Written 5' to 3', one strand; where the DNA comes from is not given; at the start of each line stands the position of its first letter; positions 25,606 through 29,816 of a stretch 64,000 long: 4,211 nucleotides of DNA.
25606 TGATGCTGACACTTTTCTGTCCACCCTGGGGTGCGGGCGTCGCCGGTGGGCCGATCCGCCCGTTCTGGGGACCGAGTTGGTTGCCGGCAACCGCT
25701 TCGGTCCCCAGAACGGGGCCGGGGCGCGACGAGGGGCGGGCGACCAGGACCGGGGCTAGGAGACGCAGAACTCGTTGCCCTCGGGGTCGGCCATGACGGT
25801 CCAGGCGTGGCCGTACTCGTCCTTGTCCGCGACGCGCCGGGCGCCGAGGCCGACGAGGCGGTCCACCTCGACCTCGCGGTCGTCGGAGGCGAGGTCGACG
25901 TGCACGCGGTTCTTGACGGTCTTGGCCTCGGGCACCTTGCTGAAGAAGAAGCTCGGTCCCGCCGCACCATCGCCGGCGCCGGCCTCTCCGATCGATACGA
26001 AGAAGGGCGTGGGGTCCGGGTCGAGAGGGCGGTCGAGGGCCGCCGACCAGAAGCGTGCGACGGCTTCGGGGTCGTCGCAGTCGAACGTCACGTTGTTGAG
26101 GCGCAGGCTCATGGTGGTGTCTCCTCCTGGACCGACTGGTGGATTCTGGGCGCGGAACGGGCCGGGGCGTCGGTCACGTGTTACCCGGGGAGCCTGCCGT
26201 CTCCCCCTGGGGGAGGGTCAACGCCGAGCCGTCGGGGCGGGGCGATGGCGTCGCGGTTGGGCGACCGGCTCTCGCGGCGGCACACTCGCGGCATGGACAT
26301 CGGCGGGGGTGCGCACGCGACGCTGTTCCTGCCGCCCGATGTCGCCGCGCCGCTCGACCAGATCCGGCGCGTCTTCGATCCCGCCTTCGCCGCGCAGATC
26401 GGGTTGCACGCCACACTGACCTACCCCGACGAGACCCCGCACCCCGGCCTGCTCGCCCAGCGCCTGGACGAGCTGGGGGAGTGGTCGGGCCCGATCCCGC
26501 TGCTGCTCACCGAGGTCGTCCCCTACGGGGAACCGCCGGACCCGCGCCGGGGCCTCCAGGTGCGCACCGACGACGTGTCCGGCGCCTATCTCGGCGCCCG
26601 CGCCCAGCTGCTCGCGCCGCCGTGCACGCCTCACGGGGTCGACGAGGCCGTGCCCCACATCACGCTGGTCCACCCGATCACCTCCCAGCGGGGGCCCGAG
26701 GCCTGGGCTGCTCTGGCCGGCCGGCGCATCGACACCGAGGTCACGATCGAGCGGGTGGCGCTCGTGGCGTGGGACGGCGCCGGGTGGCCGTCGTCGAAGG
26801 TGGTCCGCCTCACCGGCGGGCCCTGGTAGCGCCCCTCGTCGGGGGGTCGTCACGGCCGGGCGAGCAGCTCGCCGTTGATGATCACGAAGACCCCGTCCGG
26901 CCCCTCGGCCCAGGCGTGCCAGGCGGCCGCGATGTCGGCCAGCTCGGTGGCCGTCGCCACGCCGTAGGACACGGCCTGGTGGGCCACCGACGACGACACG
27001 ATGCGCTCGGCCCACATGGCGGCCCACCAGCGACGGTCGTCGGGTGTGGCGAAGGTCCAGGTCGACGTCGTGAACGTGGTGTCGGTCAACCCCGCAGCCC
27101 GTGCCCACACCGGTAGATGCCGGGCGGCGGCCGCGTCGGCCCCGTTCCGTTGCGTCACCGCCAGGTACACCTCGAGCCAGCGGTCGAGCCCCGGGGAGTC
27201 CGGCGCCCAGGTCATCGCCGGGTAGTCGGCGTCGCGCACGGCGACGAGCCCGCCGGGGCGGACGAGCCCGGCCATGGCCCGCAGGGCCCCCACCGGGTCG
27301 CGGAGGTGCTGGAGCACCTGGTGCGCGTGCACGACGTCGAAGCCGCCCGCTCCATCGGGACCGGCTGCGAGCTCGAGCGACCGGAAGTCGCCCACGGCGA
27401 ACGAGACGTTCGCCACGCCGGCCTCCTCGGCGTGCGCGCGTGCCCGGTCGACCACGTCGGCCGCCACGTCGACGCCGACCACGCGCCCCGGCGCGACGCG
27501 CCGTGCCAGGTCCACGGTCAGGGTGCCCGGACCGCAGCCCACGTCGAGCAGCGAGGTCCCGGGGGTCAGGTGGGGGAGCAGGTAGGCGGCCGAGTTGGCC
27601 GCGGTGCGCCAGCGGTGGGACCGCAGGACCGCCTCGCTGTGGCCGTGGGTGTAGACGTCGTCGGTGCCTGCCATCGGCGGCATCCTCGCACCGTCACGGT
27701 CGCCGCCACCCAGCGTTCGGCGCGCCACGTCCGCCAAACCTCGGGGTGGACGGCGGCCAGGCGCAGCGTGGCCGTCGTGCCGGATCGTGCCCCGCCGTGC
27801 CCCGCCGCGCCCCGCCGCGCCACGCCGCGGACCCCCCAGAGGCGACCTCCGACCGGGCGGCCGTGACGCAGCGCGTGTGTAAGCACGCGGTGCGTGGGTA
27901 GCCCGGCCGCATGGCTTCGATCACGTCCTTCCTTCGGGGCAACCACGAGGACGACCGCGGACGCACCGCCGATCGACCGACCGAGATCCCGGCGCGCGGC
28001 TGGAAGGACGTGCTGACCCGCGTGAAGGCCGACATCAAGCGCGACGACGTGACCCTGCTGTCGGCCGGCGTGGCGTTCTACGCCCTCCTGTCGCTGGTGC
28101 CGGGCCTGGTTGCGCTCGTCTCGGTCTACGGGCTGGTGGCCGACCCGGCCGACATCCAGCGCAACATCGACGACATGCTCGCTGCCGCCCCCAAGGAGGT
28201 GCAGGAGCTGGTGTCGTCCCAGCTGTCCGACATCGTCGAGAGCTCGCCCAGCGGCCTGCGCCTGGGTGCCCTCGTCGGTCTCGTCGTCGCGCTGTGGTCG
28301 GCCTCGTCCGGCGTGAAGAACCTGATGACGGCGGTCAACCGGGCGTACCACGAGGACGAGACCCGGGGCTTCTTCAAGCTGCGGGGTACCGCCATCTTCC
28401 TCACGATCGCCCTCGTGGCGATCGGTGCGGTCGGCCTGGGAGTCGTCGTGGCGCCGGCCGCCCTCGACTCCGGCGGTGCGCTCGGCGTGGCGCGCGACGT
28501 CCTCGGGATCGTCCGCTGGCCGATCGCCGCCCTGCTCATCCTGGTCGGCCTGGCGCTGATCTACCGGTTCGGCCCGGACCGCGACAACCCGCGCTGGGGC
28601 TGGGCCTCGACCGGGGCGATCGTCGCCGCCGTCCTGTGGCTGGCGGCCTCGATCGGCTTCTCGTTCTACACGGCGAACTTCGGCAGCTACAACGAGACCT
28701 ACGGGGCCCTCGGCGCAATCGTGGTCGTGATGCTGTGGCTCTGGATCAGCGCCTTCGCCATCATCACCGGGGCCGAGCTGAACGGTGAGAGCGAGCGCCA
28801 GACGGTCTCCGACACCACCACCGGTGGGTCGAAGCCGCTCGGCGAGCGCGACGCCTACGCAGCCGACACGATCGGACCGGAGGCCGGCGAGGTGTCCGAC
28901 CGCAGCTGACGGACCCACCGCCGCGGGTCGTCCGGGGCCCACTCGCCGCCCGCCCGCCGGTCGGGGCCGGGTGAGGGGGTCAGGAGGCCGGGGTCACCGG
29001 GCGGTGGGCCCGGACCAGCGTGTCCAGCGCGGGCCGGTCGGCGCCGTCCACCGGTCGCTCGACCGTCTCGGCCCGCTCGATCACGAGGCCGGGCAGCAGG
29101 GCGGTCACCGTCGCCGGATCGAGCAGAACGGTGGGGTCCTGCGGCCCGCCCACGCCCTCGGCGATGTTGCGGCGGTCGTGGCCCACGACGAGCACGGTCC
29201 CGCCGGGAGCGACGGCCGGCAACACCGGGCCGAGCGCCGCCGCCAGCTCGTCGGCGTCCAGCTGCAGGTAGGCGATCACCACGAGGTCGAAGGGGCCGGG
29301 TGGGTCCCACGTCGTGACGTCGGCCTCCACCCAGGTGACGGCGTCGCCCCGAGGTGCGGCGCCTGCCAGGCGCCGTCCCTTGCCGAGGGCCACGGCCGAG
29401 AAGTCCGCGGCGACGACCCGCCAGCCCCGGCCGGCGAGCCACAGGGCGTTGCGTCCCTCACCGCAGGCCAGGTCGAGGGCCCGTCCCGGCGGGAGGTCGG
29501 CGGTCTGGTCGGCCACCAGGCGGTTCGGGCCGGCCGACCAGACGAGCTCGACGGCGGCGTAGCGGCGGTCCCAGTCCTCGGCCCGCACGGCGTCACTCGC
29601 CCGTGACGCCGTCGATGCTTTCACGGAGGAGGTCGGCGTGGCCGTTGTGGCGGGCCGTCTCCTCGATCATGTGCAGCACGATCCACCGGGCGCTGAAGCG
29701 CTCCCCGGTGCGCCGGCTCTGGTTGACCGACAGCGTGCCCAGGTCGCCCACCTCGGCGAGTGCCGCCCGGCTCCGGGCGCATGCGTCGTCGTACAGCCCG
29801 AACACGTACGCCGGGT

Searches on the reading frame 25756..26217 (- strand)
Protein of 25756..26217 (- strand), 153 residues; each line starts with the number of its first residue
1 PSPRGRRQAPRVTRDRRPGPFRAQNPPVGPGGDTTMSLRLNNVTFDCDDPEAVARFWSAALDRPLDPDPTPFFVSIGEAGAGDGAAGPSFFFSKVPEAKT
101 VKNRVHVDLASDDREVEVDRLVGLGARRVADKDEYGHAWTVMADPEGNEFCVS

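Call 67: search_protein_families(library=pfam, proteins=[window:25756-26217:-], max_evalue=0.001)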
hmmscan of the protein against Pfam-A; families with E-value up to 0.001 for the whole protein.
window:25756-26217:- (153 aa): 1 family
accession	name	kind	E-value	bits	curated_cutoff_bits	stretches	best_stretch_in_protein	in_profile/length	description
PF18029.7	Glyoxalase_6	-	3.6e-32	111.6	23.6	1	43-152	2-105/106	Glyoxalase-like domain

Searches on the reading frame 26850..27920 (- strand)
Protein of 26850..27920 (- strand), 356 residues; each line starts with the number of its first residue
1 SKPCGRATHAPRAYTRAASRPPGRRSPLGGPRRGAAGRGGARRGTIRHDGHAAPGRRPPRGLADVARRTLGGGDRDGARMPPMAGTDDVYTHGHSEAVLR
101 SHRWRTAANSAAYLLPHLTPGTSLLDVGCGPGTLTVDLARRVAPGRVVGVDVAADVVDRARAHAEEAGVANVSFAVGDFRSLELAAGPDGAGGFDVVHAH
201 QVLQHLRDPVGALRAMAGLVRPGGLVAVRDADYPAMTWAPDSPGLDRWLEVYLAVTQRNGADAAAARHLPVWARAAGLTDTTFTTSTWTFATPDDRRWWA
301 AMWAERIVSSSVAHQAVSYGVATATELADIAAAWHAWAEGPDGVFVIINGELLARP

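Call 67: search_protein_families(library=pfam, proteins=[window:26850-27920:-], max_evalue=0.001)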
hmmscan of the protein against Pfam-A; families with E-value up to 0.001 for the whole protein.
window:26850-27920:- (356 aa): 12 families
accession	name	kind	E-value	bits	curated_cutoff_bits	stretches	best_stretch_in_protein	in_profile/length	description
PF13847.12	Methyltransf_31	-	6.8e-25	87.9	27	1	119-235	2-114/145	Methyltransferase domain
PF13649.12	Methyltransf_25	-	4.9e-20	72.4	27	1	125-224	2-97/97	Methyltransferase domain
PF08241.18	Methyltransf_11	-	1.1e-18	68.1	21.2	1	125-227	1-94/95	Methyltransferase domain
PF08242.18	Methyltransf_12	-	1.3e-17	64.7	30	1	125-225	1-97/98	Methyltransferase domain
PF13489.12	Methyltransf_23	-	7.9e-17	61.9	27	1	102-279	4-160/164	Methyltransferase domain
PF01209.24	Ubie_methyltran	-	4e-11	43.1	20.1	1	119-231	46-154/233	ubiE/COQ5 methyltransferase family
PF01135.25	PCMT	-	1.3e-08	35.4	20.3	1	110-179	65-133/210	Protein-L-isoaspartate(D-aspartate) O-methyltransferase (PCMT)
PF02390.23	Methyltransf_4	-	1.7e-06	28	24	1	124-178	5-59/173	Putative methyltransferase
PF05175.20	MTS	-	6.6e-06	26.3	23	1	111-179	20-90/170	Methyltransferase small domain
PF13679.12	Methyltransf_32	-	2.9e-05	24.5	27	1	121-181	26-91/143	Methyltransferase domain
PF01728.25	FtsJ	-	3.5e-05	24.2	24.1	1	118-187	19-83/181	FtsJ-like methyltransferase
PF02353.26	CMAS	-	0.00014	21.8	27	1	117-180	59-122/273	Mycolic acid cyclopropane synthetase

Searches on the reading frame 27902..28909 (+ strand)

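Call 67: search_protein_families(library=pfam, proteins=[window:27902-28909:+], max_evalue=0.001)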
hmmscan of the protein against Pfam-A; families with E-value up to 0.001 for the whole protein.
window:27902-28909:+ (335 aa): 1 family
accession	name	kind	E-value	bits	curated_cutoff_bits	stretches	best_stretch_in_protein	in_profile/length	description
PF03631.20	Virul_fac_BrkB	-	2.3e-67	227.8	33.7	1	47-299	2-257/259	Virulence factor BrkB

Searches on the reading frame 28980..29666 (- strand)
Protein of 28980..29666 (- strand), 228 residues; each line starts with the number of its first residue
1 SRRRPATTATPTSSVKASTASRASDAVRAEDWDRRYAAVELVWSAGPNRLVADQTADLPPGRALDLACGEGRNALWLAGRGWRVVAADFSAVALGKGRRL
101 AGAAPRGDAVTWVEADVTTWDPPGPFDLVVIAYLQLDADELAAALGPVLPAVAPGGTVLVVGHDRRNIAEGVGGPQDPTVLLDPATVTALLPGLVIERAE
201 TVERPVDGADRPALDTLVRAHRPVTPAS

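Call 67: search_protein_families(library=pfam, proteins=[window:28980-29666:-], max_evalue=0.001)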
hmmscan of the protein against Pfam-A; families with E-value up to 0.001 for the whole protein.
window:28980-29666:- (228 aa): 7 families
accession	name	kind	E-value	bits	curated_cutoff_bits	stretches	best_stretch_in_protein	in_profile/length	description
PF13649.12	Methyltransf_25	-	1.4e-13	51.7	27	1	64-156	2-97/97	Methyltransferase domain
PF08241.18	Methyltransf_11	-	7.3e-09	36.6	21.2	1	64-159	1-94/95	Methyltransferase domain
PF08242.18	Methyltransf_12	-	1.1e-08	36.1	30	1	64-157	1-97/98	Methyltransferase domain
PF13489.12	Methyltransf_23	-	1.2e-07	32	27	1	48-164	14-120/164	Methyltransferase domain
PF05724.17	TPMT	-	2.1e-06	28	26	1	28-96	2-74/218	Thiopurine S-methyltransferase (TPMT)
PF03848.20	TehB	-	2.6e-06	27.4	20.4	1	56-94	27-65/193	Tellurite resistance protein TehB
PF13847.12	Methyltransf_31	-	0.00049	20.2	27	1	62-164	6-113/145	Methyltransferase domain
